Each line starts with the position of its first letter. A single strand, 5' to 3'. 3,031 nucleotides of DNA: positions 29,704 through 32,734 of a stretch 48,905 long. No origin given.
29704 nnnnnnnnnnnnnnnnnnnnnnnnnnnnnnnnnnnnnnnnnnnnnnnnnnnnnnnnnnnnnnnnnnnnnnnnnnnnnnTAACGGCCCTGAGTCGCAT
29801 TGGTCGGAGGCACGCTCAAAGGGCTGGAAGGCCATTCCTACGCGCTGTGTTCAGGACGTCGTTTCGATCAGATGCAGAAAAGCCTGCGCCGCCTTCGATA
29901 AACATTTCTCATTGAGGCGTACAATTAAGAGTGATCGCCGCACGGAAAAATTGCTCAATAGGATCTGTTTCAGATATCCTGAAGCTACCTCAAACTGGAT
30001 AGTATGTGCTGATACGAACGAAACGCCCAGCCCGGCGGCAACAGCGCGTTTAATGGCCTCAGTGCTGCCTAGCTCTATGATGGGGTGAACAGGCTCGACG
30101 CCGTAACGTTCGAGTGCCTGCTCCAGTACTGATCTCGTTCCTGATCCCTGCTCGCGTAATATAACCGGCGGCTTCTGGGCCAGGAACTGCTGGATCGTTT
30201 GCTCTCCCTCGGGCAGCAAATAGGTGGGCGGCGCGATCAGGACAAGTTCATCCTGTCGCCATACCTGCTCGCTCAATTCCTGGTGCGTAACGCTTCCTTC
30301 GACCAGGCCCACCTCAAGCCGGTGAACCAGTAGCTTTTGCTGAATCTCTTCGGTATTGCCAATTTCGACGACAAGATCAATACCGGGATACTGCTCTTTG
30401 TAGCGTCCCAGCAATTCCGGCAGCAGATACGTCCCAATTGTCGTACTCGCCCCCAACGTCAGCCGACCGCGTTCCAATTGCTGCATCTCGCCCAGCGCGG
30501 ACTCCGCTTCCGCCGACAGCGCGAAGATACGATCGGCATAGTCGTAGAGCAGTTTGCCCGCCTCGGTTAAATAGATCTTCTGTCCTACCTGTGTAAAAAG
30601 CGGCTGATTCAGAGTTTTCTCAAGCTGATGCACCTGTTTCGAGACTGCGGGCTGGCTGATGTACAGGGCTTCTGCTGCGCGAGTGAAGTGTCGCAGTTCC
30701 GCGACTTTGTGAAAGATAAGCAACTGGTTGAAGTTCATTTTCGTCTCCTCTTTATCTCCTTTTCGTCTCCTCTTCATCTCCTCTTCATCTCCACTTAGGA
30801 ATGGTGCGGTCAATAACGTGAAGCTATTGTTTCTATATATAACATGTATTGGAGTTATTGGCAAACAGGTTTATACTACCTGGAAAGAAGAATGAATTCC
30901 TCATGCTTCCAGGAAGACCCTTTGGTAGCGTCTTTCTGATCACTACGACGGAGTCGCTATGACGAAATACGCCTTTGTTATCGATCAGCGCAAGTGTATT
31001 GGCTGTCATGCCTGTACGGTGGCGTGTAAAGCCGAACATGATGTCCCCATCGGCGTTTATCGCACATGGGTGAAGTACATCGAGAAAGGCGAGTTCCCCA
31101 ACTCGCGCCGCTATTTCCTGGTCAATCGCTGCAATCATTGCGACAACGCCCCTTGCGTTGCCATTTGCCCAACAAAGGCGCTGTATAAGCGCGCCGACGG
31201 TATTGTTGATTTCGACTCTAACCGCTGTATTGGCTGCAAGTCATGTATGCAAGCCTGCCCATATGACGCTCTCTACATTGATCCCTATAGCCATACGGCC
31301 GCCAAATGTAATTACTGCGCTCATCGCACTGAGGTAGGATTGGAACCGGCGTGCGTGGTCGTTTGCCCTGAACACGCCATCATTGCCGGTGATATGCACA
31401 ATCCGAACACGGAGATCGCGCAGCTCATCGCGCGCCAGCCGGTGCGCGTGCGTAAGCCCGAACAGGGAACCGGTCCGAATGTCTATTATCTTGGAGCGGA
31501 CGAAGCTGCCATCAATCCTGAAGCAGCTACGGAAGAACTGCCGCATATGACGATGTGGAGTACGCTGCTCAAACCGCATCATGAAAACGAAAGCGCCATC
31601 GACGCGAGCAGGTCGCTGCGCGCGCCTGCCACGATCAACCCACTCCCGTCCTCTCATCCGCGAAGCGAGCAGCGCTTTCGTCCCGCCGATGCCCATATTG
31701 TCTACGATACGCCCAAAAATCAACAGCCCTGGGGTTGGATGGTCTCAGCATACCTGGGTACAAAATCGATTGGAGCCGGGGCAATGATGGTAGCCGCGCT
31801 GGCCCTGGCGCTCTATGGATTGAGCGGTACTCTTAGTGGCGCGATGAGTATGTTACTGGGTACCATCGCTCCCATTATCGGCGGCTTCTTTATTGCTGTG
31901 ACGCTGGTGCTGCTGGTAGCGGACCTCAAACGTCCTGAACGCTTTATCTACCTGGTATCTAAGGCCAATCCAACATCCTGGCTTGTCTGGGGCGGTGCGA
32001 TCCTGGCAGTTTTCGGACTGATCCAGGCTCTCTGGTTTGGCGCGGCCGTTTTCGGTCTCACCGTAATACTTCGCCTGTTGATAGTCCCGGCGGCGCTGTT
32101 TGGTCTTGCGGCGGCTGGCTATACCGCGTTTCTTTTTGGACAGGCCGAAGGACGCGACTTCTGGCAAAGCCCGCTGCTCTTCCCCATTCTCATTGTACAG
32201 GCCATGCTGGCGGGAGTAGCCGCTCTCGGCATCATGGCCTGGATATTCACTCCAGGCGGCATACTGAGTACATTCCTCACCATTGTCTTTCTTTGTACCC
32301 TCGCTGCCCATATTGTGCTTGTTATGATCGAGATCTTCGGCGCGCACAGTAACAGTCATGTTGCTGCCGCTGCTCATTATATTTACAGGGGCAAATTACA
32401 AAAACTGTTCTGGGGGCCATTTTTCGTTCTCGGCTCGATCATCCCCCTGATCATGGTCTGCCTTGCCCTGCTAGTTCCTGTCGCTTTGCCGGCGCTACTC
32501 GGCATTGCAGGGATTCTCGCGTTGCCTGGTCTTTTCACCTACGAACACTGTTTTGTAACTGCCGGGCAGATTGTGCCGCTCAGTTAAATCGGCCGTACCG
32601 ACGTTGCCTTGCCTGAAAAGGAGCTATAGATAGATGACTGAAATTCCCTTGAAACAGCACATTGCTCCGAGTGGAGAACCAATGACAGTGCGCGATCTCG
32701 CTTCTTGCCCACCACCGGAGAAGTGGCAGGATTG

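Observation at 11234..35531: Contiguous cytoplasmic sulfane-sulfur-to-sulfate oxidation island: sensors, carriers, sHdr, PDO and a Soe-like enzyme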

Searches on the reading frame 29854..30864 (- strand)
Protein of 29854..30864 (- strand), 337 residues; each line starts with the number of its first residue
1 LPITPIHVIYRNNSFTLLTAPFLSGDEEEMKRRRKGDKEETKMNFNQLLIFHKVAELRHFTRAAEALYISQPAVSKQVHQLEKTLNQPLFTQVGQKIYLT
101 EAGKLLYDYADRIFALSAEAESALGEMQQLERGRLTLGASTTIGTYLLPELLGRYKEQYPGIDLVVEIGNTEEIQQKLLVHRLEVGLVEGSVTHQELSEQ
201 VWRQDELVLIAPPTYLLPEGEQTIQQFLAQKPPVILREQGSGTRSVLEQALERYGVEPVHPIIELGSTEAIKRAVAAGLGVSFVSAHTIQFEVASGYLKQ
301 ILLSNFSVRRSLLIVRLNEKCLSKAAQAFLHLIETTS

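Call 6: search_protein_families(library=pfam, proteins=[window:29854-30864:-], max_evalue=0.01)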
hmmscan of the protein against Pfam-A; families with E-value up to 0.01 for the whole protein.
window:29854-30864:- (337 aa): 4 families
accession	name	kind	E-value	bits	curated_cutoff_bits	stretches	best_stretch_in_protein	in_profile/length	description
PF03466.25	LysR_substrate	-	6.7e-46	156.7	28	1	129-334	2-205/209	LysR substrate binding domain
PF00126.33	HTH_1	-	1.5e-21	76.5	26.6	1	45-104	1-60/60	Bacterial regulatory helix-turn-helix protein, lysR family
PF12727.12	PBP_like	-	0.00017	21.3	27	1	218-278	80-143/193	PBP superfamily domain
PF12849.12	PBP_like_2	-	0.001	19.3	27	0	131-204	8-78/267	PBP superfamily domain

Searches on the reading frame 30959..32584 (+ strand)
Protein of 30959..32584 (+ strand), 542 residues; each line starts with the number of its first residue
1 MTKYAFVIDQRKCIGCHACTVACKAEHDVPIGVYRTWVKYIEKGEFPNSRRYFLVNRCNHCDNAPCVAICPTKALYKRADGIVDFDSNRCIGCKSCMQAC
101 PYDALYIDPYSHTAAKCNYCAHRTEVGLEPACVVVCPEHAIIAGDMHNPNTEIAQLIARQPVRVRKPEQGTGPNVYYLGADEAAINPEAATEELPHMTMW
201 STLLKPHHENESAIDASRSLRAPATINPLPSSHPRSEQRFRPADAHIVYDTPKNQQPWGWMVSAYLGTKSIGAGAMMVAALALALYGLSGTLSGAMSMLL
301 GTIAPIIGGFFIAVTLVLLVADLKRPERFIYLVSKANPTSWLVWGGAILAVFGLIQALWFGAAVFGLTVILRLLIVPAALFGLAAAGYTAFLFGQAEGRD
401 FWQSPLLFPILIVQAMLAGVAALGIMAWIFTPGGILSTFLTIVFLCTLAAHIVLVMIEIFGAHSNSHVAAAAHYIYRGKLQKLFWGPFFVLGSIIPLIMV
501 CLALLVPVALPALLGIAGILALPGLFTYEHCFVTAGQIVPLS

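Call 6: search_protein_families(library=pfam, proteins=[window:30959-32584:+], max_evalue=0.01)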
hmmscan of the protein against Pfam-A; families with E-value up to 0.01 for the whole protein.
window:30959-32584:+ (542 aa): 14 families
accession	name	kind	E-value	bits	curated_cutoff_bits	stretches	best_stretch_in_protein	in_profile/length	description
PF13247.11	Fer4_11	-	3.3e-24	85.4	26.2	1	52-145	4-99/100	4Fe-4S dicluster domain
PF03916.19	NrfD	-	6.2e-16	59.3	25.8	1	254-539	7-311/313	Polysulphide reductase, NrfD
PF12838.12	Fer4_7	-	9.1e-12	45.7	27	3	57-104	1-52/52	4Fe-4S dicluster domain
PF12837.12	Fer4_6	-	1.7e-11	43.9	25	2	82-105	1-24/24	4Fe-4S binding domain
PF13187.11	Fer4_9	-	9.2e-11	42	27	2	12-74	1-51/52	4Fe-4S dicluster domain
PF00037.32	Fer4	-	1.1e-10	41.2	21.1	2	84-106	2-24/24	4Fe-4S binding domain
PF12797.12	Fer4_2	-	1.5e-10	40.8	24.5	2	83-102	3-22/22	4Fe-4S binding domain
PF13237.11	Fer4_10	-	2.4e-09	37.4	25.5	2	85-137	4-53/53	4Fe-4S dicluster domain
PF12800.12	Fer4_4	-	3.2e-06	27.4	24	1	88-103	2-17/17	4Fe-4S binding domain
PF25160.1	LdpA_Fe-S-bd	-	4.3e-06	26.8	27.6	1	63-105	6-43/49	LdpA Fe-S cluster-binding domain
PF13484.11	Fer4_16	-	4.5e-06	27.8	30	0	89-119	1-31/66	4Fe-4S double cluster binding domain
PF14697.11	Fer4_21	-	3e-05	24.5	35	2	56-104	6-56/59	4Fe-4S dicluster domain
PF12798.12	Fer4_3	-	0.00045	21.3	27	0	90-104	1-15/15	4Fe-4S binding domain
PF13183.11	Fer4_8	-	0.0054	17.7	27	0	11-73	3-67/68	4Fe-4S dicluster domain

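Call 13: search_protein_families(library=ncbifam, proteins=[window:30959-32584:+], max_evalue=0.001)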
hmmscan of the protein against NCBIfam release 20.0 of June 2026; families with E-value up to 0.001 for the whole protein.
window:30959-32584:+ (542 aa): 54 families (the best 25 are shown)
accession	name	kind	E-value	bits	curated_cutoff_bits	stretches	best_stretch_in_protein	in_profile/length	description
NF011569.0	PRK14993.1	equivalog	5e-60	203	416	1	3-187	43-231/244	tetrathionate reductase subunit TtrB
NF045797.1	DsrO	equivalog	3.3e-49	167.5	200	1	2-178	42-234/235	sulfate reduction electron transfer complex DsrMKJOP subunit DsrO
TIGR03149.1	cyt_nit_nrfC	equivalog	6.3e-49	166.3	377.6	1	2-180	37-218/225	cytochrome c nitrite reductase Fe-S protein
NF041715.1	arsenate_red_ArrB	equivalog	5.8e-47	160.2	450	2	3-106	2-105/233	arsenate respiratory reductase iron-sulfur subunit ArrB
TIGR02951.1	DMSO_dmsB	equivalog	1.5e-38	132.3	214.1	1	3-147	1-154/161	DMSO/selenate family reductase complex B subunit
TIGR03478.1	DMSO_red_II_bet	subfamily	6.3e-37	127.2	480.7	2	37-179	110-254/321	DMSO reductase family type II enzyme, iron-sulfur subunit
NF042979.1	EthbenzDh_ebdB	equivalog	7.6e-31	107.2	740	1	37-179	132-276/354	ethylbenzene dehydrogenase subunit beta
NF038355.1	FDH3_beta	equivalog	3.6e-28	98.8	240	1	4-105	3-101/180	formate dehydrogenase FDH3 subunit beta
NF041782.1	mnquin_red_QrcC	equivalog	2.5e-27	96.1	400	2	4-110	1-121/239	menaquinone reductase iron-sulfur cluster-binding subunit QrcC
TIGR01582.1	FDH-beta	equivalog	5e-27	94.7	334.7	1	3-156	21-192/283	formate dehydrogenase subunit beta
NF008134.0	PRK10882.1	equivalog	5.6e-24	84.8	263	1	52-169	107-232/329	hydrogenase 2 operon protein HybA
NF009408.0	PRK12769.1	equivalog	8.6e-22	77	1003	1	7-142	6-143/659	formate-dependent uric acid utilization protein AegA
NF009451.0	PRK12809.1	equivalog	1.3e-20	73.2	1154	1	7-142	6-135/639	formate-dependent uric acid utilization protein YgfT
NF045715.1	sulf_resp_HmcB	equivalog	1.4e-20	73.6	420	1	5-152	38-204/307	sulfate respiration complex iron-sulfur protein HmcB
TIGR01660.1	narH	equivalog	5.5e-19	68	524.05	1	43-137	168-263/492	nitrate reductase subunit beta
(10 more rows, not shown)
